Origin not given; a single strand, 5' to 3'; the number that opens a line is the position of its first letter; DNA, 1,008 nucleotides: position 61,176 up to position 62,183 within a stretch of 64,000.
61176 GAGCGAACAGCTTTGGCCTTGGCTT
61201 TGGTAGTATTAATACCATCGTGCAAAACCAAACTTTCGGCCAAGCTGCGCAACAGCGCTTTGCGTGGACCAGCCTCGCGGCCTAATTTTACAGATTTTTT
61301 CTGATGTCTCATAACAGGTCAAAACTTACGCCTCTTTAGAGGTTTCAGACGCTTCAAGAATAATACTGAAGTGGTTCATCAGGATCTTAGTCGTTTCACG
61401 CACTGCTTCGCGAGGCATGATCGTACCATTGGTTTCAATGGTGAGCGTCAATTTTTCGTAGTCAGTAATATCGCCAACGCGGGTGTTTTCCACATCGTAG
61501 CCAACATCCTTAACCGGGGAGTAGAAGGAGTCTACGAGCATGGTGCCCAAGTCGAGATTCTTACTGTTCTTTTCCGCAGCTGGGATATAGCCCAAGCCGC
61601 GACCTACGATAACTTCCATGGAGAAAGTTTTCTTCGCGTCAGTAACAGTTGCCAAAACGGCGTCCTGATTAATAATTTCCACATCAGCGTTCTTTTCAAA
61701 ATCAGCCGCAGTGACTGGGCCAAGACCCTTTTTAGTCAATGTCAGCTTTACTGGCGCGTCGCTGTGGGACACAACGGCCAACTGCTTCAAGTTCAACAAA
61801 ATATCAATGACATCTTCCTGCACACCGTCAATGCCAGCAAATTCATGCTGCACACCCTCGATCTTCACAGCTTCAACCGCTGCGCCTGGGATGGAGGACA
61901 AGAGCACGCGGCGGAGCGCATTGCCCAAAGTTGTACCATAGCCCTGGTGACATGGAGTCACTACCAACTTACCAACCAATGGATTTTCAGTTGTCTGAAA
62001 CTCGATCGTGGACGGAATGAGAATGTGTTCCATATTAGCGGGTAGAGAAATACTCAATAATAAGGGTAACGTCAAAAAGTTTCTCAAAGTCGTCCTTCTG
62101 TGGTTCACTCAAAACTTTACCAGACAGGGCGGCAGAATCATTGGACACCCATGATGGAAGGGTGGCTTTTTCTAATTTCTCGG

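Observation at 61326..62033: RpoA lacks the C-terminal domain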

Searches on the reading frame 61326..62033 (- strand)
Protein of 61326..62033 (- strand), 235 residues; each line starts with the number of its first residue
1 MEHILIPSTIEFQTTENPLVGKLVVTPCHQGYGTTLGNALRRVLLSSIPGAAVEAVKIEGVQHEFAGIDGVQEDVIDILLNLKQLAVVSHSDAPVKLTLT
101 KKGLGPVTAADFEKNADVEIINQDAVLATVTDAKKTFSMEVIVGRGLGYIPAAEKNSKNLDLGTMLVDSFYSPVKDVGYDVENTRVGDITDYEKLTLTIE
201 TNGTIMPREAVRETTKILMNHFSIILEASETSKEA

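Call 4: search_protein_families(library=pfam, proteins=[window:61326-62033:-], max_evalue=1)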
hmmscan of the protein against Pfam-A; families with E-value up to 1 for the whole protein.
window:61326-62033:- (235 aa): 3 families
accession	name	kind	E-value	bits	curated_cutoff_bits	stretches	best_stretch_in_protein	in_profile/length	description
PF01000.31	RNA_pol_A_bac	-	3.4e-29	101.9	33.9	1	56-172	1-119/119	RNA polymerase Rpb3/RpoA insert domain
PF01193.29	RNA_pol_L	-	2.3e-24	85.3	24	1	27-222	2-74/74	RNA polymerase Rpb3/Rpb11 dimerisation domain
PF13656.11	RNA_pol_L_2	-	0.00059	19.9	27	1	193-226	40-73/75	RNA polymerase Rpb3/Rpb11 dimerisation domain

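Call 5: search_protein_families(library=ncbifam, proteins=[window:61326-62033:-], max_evalue=1)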
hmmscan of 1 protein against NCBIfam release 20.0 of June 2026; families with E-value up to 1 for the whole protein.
window:61326-62033:- (235 aa): 10 families
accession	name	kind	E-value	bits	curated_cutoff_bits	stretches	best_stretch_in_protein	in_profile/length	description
NF003519.0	PRK05182.2-5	equivalog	4.4e-81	272.3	277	1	1-231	1-232/320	DNA-directed RNA polymerase subunit alpha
TIGR02027.1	rpoA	equivalog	1.6e-77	260.6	227.8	1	21-234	2-216/298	DNA-directed RNA polymerase subunit alpha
NF003513.0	PRK05182.1-2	equivalog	3.2e-77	259.7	302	1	4-233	9-238/338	DNA-directed RNA polymerase subunit alpha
NF003515.0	PRK05182.2-1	equivalog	8.8e-76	255.1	406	1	10-234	10-233/314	DNA-directed RNA polymerase subunit alpha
NF003516.0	PRK05182.2-2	equivalog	1e-68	231.9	353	1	17-231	17-230/315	DNA-directed RNA polymerase subunit alpha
NF003514.0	PRK05182.1-4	equivalog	3.1e-68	229.9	434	1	21-227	19-224/338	DNA-directed RNA polymerase subunit alpha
NF003518.0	PRK05182.2-4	equivalog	5.6e-64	216.3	523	1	15-234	13-231/312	DNA-directed RNA polymerase subunit alpha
NF003517.0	PRK05182.2-3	equivalog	4e-60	203.6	356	1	3-231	7-239/344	DNA-directed RNA polymerase subunit alpha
NF001988.0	PRK00783.1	equivalog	4e-07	30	153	2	30-58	19-47/266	DNA-directed RNA polymerase subunit D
NF011548.0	PRK14979.1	equivalog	4.3e-05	23.8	194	1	36-146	26-131/195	DNA-directed RNA polymerase subunit D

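Call 6: search_solved_structures(query=window:61326-62033:-, show_alignments=2)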
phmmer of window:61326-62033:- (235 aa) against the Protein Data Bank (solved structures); distinct sequences matched with E-value up to 0.001: 62 (the best 60 are shown).
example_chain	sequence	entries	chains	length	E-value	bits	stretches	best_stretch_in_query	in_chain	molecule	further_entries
7ye1_A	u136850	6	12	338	2.4e-60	207.2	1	20-230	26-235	DNA-directed RNA polymerase subunit alpha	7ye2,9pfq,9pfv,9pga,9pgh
8i23_A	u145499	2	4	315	3.3e-58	200.2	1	15-235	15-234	DNA-directed RNA polymerase subunit alpha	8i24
7l7b_A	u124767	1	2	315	1.3e-57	198.2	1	13-230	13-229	DNA-directed RNA polymerase subunit alpha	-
8x6f_A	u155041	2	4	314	1.4e-57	198.2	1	12-230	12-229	DNA-directed RNA polymerase subunit alpha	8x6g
6wvj_A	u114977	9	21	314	2.9e-56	193.8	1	13-230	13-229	DNA-directed RNA polymerase subunit alpha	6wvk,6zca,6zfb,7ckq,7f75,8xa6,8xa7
8t00_G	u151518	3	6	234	9.6e-56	192.2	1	19-223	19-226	DNA-directed RNA polymerase subunit alpha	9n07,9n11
7mkn_A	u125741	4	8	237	9.9e-56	192.1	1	19-223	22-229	DNA-directed RNA polymerase subunit alpha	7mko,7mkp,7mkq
8k58_A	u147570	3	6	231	1e-55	192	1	20-222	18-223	DNA-directed RNA polymerase subunit alpha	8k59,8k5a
7khe_A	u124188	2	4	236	1.1e-55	192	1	19-222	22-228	DNA-directed RNA polymerase subunit alpha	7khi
4ljz_A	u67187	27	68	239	1.1e-55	192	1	19-223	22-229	DNA-directed RNA polymerase subunit alpha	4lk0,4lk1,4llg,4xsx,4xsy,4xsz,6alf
8t0l_G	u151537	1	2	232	1.1e-55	192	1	19-223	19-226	DNA-directed RNA polymerase subunit alpha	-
9dr1_G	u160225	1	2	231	1.1e-55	192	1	19-223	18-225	DNA-directed RNA polymerase subunit alpha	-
5vt0_G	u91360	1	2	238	1.1e-55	192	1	19-223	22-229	DNA-directed RNA polymerase subunit alpha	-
8g00_H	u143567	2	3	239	1.1e-55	191.9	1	19-222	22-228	DNA-directed RNA polymerase subunit alpha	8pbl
8g2w_G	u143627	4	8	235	1.1e-55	191.9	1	19-223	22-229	DNA-directed RNA polymerase subunit alpha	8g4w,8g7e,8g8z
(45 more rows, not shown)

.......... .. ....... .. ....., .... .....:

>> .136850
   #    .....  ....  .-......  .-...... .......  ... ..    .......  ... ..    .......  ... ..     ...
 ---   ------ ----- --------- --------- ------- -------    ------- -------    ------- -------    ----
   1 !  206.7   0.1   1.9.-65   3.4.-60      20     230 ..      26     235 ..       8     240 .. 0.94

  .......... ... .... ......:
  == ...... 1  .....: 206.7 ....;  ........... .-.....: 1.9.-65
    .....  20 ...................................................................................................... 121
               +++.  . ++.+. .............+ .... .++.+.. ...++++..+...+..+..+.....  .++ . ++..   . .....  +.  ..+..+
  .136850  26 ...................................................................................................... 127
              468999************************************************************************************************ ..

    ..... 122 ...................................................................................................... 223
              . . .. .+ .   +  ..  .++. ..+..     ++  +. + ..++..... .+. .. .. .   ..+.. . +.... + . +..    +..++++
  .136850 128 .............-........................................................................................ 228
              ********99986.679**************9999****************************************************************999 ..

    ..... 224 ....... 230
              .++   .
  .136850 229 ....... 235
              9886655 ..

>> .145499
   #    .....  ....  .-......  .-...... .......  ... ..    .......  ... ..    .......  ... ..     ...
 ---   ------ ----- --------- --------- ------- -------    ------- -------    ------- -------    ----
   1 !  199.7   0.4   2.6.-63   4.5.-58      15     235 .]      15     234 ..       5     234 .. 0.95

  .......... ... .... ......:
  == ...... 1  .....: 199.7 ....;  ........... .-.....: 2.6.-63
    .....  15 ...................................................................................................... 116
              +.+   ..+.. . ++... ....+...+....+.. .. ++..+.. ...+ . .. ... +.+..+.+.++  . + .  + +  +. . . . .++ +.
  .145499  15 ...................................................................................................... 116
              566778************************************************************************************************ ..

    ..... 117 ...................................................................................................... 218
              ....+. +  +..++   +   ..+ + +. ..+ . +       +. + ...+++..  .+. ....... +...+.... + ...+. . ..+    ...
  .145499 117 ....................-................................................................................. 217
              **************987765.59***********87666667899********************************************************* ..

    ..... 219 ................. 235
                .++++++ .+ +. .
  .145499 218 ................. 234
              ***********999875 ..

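Call 7: find_homologous_proteins(query=window:61326-62033:-)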
Query window:61326-62033:- (235 aa): 7999 proteins with E <= 0.001 among 8000 candidates; the best 120 are listed.
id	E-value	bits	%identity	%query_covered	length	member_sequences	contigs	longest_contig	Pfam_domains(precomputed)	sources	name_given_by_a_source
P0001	1.4e-144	497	99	100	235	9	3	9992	PF01000.32,PF01193.30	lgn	-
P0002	1.4e-143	494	98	100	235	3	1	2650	PF01000.32,PF01193.30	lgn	-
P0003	8.1e-143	491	97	100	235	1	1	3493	PF01000.32,PF01193.30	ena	-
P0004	1.7e-117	409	83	96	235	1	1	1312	PF01000.32,PF01193.30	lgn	-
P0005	1.4e-116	406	77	100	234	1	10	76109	PF01000.32,PF01193.30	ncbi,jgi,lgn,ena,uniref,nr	ncbi:MAG: DNA-directed RNA polymerase subunit alpha [Candidatus Magasanikbacteria bacterium GW2011_G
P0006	2.6e-113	395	76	100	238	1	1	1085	PF01000.32,PF01193.30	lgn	-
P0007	1.9e-111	389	75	98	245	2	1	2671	PF01000.32,PF01193.30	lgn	-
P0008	3.1e-111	388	75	97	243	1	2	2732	PF01000.32,PF01193.30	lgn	-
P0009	4.4e-111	388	75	100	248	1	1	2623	PF01000.32,PF01193.30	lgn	-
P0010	5.1e-111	388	77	98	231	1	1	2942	PF01000.32,PF01193.30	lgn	-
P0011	5.5e-111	387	76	97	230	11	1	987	PF01000.32,PF01193.30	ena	-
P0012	1.4e-110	386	74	100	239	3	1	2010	PF01000.32,PF01193.30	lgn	-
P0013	1.6e-110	386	74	100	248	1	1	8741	PF01000.32,PF01193.30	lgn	-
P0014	2.2e-110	386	74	100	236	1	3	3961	PF01000.32,PF01193.30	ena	-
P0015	3.7e-110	385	77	98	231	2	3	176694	PF01000.32,PF01193.30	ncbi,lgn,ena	-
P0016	6.8e-110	384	76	98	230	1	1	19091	PF01000.32,PF01193.30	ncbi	-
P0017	8.5e-110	384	75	98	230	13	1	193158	PF01000.32,PF01193.30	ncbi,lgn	-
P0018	1.4e-109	383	77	98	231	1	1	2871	PF01000.32,PF01193.30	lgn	-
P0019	1.9e-109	382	77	98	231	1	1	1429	PF01000.32,PF01193.30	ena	-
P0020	5.1e-108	378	74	100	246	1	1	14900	PF01000.32,PF01193.30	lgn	-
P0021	5.8e-108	378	69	100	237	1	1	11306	PF01000.32,PF01193.30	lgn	-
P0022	6.4e-108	377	72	100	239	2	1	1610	PF01000.32,PF01193.30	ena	-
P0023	8.6e-108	377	71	98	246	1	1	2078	PF01000.32,PF01193.30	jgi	-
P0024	2.6e-107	375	72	98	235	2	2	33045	PF01000.32,PF01193.30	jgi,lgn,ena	jgi:DNA-directed RNA polymerase subunit alpha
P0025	6.2e-107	374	71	100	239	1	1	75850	PF01000.32,PF01193.30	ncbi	-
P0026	6.8e-107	374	70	99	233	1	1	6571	PF01000.32,PF01193.30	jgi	-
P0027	7.1e-107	374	73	98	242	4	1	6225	PF01000.32,PF01193.30,PF13656.12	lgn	-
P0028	2.2e-106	372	71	98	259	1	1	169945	PF01000.32,PF01193.30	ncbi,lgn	-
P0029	3.6e-106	372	71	100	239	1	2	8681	PF01000.32,PF01193.30,PF13656.12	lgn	-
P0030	4.6e-106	371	72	99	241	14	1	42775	PF01000.32,PF01193.30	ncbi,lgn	-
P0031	5.3e-106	371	71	100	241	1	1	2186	PF01000.32,PF01193.30,PF13656.12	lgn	-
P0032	5.6e-106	371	68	94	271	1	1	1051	PF01000.32,PF01193.30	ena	-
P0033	8.4e-106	371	72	98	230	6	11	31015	PF01000.32,PF01193.30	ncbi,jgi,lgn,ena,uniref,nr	ncbi:MAG: DNA-directed RNA polymerase subunit alpha [Candidatus Magasanikbacteria bacterium RIFCSPHI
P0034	1.1e-105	370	72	98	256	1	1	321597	PF01000.32,PF01193.30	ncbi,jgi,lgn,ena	ncbi:MAG: DNA-directed RNA polymerase subunit alpha [Candidatus Magasanikbacteria bacterium]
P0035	1.5e-105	370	71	98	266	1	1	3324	PF01000.32,PF01193.30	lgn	-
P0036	1.5e-105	370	72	99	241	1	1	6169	PF01000.32,PF01193.30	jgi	-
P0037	3.0e-105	369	69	99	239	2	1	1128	PF01000.32,PF01193.30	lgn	-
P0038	3.2e-105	369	72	99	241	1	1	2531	PF01000.32,PF01193.30,PF13656.12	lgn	-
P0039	3.8e-105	368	72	97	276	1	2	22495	PF01000.32,PF01193.30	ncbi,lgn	-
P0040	4.0e-105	368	71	100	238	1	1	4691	PF01000.32,PF01193.30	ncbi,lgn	-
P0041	4.7e-105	368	71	97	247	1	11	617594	PF01000.32,PF01193.30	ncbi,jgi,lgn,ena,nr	ncbi:MAG TPA: DNA-directed RNA polymerase subunit alpha [Candidatus Magasanikbacteria bacterium]|nr:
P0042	5.7e-105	368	69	100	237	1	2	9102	PF01000.32,PF01193.30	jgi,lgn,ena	-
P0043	6.4e-105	368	70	98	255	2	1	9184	PF01000.32,PF01193.30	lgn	-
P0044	7.3e-105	367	70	100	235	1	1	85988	PF01000.32,PF01193.30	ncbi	-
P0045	8.3e-105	367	72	97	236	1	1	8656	PF01000.32,PF01193.30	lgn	-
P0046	8.6e-105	367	70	98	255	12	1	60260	PF01000.32,PF01193.30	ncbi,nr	ncbi:MAG: DNA-directed RNA polymerase subunit alpha [Patescibacteria group bacterium]|nr:DNA-directe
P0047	9.4e-105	367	70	100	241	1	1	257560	PF01000.32,PF01193.30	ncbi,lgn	-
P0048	1.5e-104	366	71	100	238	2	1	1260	PF01000.32,PF01193.30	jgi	-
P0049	1.5e-104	366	67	99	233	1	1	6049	PF01000.32,PF01193.30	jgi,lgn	jgi:DNA-directed RNA polymerase subunit alpha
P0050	1.9e-104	366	70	98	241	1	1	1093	PF01000.32,PF01193.30,PF13656.12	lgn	-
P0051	2.1e-104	366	72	97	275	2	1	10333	PF01000.32,PF01193.30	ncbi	-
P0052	5.3e-104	365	71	97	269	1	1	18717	PF01000.32,PF01193.30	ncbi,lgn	-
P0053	7.0e-104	364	70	99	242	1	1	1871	PF01000.32,PF01193.30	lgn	-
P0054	1.4e-103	363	70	98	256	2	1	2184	PF01000.32,PF01193.30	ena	-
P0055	2.7e-103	362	68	100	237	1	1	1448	PF01000.32,PF01193.30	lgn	-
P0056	4.2e-103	362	70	98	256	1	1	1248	PF01000.32,PF01193.30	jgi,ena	-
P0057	4.3e-103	362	68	98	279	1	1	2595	PF01000.32,PF01193.30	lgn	-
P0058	4.6e-103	362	68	99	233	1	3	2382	PF01000.32,PF01193.30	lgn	-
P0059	5.6e-103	361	69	98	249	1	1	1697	PF01000.32,PF01193.30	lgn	-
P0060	7.9e-103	361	69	100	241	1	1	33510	PF01000.32,PF01193.30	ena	-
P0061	8.6e-103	361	69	99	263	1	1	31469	PF01000.32,PF01193.30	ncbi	-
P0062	1.0e-102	360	71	97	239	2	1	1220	PF01000.32,PF01193.30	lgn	-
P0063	1.0e-102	360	69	97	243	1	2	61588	PF01000.32,PF01193.30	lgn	-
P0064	1.3e-102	360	69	99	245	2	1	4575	PF01000.32,PF01193.30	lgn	-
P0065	1.5e-102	360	67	100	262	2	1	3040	PF01000.32,PF01193.30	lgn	-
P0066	1.8e-102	360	70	98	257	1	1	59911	PF01000.32,PF01193.30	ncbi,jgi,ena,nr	ncbi:DNA-directed RNA polymerase subunit alpha [Candidatus Parcubacteria bacterium]|nr:MAG: DNA-dire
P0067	1.8e-102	360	70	97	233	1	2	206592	PF01000.32,PF01193.30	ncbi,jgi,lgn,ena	ncbi:MAG: DNA-directed RNA polymerase subunit alpha [Patescibacteria group bacterium]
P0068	2.1e-102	359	67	98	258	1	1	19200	PF01000.32,PF01193.30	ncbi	-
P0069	6.3e-102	358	67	100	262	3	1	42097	PF01000.32,PF01193.30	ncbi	-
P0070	6.3e-102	358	70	97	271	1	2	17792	PF01000.32,PF01193.30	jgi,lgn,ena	-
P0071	7.4e-102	358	69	97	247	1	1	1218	PF01000.32,PF01193.30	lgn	-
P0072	8.8e-102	357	68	100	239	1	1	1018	PF01000.32,PF01193.30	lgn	-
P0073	9.0e-102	357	69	99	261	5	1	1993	PF01000.32,PF01193.30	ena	-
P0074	9.6e-102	357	68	100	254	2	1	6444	PF01000.32,PF01193.30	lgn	-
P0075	1.2e-101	357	67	98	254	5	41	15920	PF01000.32,PF01193.30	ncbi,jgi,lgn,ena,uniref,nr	ncbi:MAG: DNA-directed RNA polymerase subunit alpha [Candidatus Magasanikbacteria bacterium CG10_big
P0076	1.3e-101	357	68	97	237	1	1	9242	PF01000.32,PF01193.30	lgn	-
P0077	1.7e-101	356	66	98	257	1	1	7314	PF01000.32,PF01193.30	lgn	-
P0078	2.2e-101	356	67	100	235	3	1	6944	PF01000.32,PF01193.30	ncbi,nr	ncbi:MAG: DNA-directed RNA polymerase subunit alpha [Candidatus Magasanikbacteria bacterium]|nr:DNA-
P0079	2.4e-101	356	70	96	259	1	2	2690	PF01000.32,PF01193.30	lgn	-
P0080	3.7e-101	355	66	99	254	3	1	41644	PF01000.32,PF01193.30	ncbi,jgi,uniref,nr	ncbi:MAG: DNA-directed RNA polymerase subunit alpha [Candidatus Magasanikbacteria bacterium CG10_big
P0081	8.9e-101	354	66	97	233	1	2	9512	PF01000.32,PF01193.30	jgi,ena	-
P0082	1.1e-100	354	69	99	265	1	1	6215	PF01000.32,PF01193.30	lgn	-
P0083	1.2e-100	354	68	97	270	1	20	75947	PF01000.32,PF01193.30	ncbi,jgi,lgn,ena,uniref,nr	ncbi:MAG: DNA-directed RNA polymerase subunit alpha [Candidatus Magasanikbacteria bacterium RIFOXYC2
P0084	1.5e-100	353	67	98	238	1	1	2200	PF01000.32,PF01193.30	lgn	-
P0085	1.6e-100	353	66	100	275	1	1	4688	PF01000.32,PF01193.30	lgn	-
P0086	1.8e-100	353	66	97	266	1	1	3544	PF01000.32,PF01193.30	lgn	-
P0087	1.9e-100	353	68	97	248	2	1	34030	PF01000.32,PF01193.30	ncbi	ncbi:MAG: DNA-directed RNA polymerase subunit alpha [Candidatus Magasanikbacteria bacterium]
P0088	2.2e-100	353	69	98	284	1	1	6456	PF01000.32,PF01193.30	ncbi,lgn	-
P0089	2.2e-100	353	67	100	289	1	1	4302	PF01000.32,PF01193.30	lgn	-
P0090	2.8e-100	352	67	98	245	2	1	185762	PF01000.32,PF01193.30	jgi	-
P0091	4.0e-100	352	68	100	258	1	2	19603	PF01000.32,PF01193.30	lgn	-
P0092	4.9e-100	352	65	98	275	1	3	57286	PF01000.32,PF01193.30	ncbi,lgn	-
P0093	5.2e-100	352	69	98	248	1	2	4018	PF01000.32,PF01193.30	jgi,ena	-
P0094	5.6e-100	352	67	100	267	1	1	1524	PF01000.32,PF01193.30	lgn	-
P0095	5.6e-100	351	67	97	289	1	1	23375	PF01000.32,PF01193.30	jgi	jgi:DNA-directed RNA polymerase subunit alpha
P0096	5.8e-100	351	66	99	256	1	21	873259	PF01000.32,PF01193.30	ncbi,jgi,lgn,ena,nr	ncbi:MAG TPA: DNA-directed RNA polymerase subunit alpha [Candidatus Magasanikbacteria bacterium]|jgi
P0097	6.5e-100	351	66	98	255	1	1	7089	PF01000.32,PF01193.30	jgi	-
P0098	8.3e-100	351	66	99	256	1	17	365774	PF01000.32,PF01193.30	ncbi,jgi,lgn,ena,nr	ncbi:MAG TPA: DNA-directed RNA polymerase subunit alpha [Candidatus Magasanikbacteria bacterium]|nr:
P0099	8.8e-100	351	69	97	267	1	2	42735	PF01000.32,PF01193.30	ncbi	-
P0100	9.6e-100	351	66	98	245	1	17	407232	PF01000.32,PF01193.30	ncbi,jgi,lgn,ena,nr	ncbi:MAG: DNA-directed RNA polymerase subunit alpha [Candidatus Magasanikbacteria bacterium]|jgi:DNA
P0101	9.7e-100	351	68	98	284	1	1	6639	PF01000.32,PF01193.30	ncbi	-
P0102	1.2e-99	350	66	99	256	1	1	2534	PF01000.32,PF01193.30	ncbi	-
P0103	1.2e-99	350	67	97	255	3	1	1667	PF01000.32,PF01193.30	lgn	-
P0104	1.2e-99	350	69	100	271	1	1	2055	PF01000.32,PF01193.30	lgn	-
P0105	1.5e-99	350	66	99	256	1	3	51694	PF01000.32,PF01193.30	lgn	-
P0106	1.6e-99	350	69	99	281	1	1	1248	PF01000.32,PF01193.30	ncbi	-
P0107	2.0e-99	350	67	100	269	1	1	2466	PF01000.32,PF01193.30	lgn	-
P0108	2.1e-99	350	68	96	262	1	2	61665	PF01000.32,PF01193.30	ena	-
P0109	2.2e-99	350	67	100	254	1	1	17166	PF01000.32,PF01193.30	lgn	-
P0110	2.2e-99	350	64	97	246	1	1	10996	PF01000.32,PF01193.30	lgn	-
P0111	2.3e-99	350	66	99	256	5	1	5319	PF01000.32,PF01193.30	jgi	-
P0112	2.4e-99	349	66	99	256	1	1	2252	PF01000.32,PF01193.30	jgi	-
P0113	2.7e-99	349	66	99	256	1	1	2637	PF01000.32,PF01193.30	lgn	-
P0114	2.8e-99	349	66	99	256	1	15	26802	PF01000.32,PF01193.30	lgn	-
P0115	3.3e-99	349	67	97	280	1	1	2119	PF01000.32,PF01193.30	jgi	-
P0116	3.6e-99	349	67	97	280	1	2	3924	PF01000.32,PF01193.30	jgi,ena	-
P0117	3.6e-99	349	64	98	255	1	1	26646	PF01000.32,PF01193.30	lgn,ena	-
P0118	3.8e-99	349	68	98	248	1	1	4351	PF01000.32,PF01193.30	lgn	-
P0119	4.1e-99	349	67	97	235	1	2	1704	PF01000.32,PF01193.30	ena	-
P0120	5.1e-99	348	66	98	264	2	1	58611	PF01000.32,PF01193.30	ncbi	ncbi:MAG: DNA-directed RNA polymerase subunit alpha [Candidatus Magasanikbacteria bacterium]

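Call 27: search_protein_representatives(protein=window:61326-62033:-)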
Query: 235 residues. Proteins with E-value up to 0.001 (for the whole library): 9153; up to 1e-10: 5689; up to 1e-30: 1121. The best 150 are listed.
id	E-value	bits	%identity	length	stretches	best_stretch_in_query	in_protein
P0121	1.2e-98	345.5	45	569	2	19-231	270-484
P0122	1.3e-92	325.8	66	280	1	16-230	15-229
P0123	1.1e-82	293.3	44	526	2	20-226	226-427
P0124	4.4e-75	268.5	55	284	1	1-226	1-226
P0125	1.7e-68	246.9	52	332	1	1-231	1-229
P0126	1.6e-66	240.5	51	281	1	1-228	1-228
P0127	4.5e-65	235.7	69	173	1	79-233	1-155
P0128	4.4e-64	232.5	48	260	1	1-227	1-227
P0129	1.0e-63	231.3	46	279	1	1-229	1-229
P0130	2.3e-63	230.2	48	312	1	1-234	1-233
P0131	2.8e-61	223.3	48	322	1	6-226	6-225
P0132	3.0e-61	223.3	37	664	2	20-211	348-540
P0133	2.6e-60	220.2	48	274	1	4-229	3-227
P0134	1.1e-59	218.1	46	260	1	1-225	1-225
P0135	2.0e-59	217.3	50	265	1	1-226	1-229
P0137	2.5e-58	213.7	48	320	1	13-234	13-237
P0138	7.6e-58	212.1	45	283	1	1-231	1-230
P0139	2.0e-57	210.7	45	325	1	3-225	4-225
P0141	8.5e-56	205.4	47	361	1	1-225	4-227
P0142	9.8e-56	205.2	45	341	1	16-226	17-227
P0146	2.3e-54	200.8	46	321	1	22-229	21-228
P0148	3.3e-54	200.3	47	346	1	4-232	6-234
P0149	4.2e-54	199.9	42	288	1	3-226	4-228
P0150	5.1e-54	199.6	44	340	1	3-234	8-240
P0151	7.5e-54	199.1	42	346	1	1-228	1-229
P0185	2.4e-51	190.9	44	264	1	1-226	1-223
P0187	3.3e-51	190.5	46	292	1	3-227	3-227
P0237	1.1e-49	185.5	42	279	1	20-228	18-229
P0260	6.3e-49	183.0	40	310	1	3-230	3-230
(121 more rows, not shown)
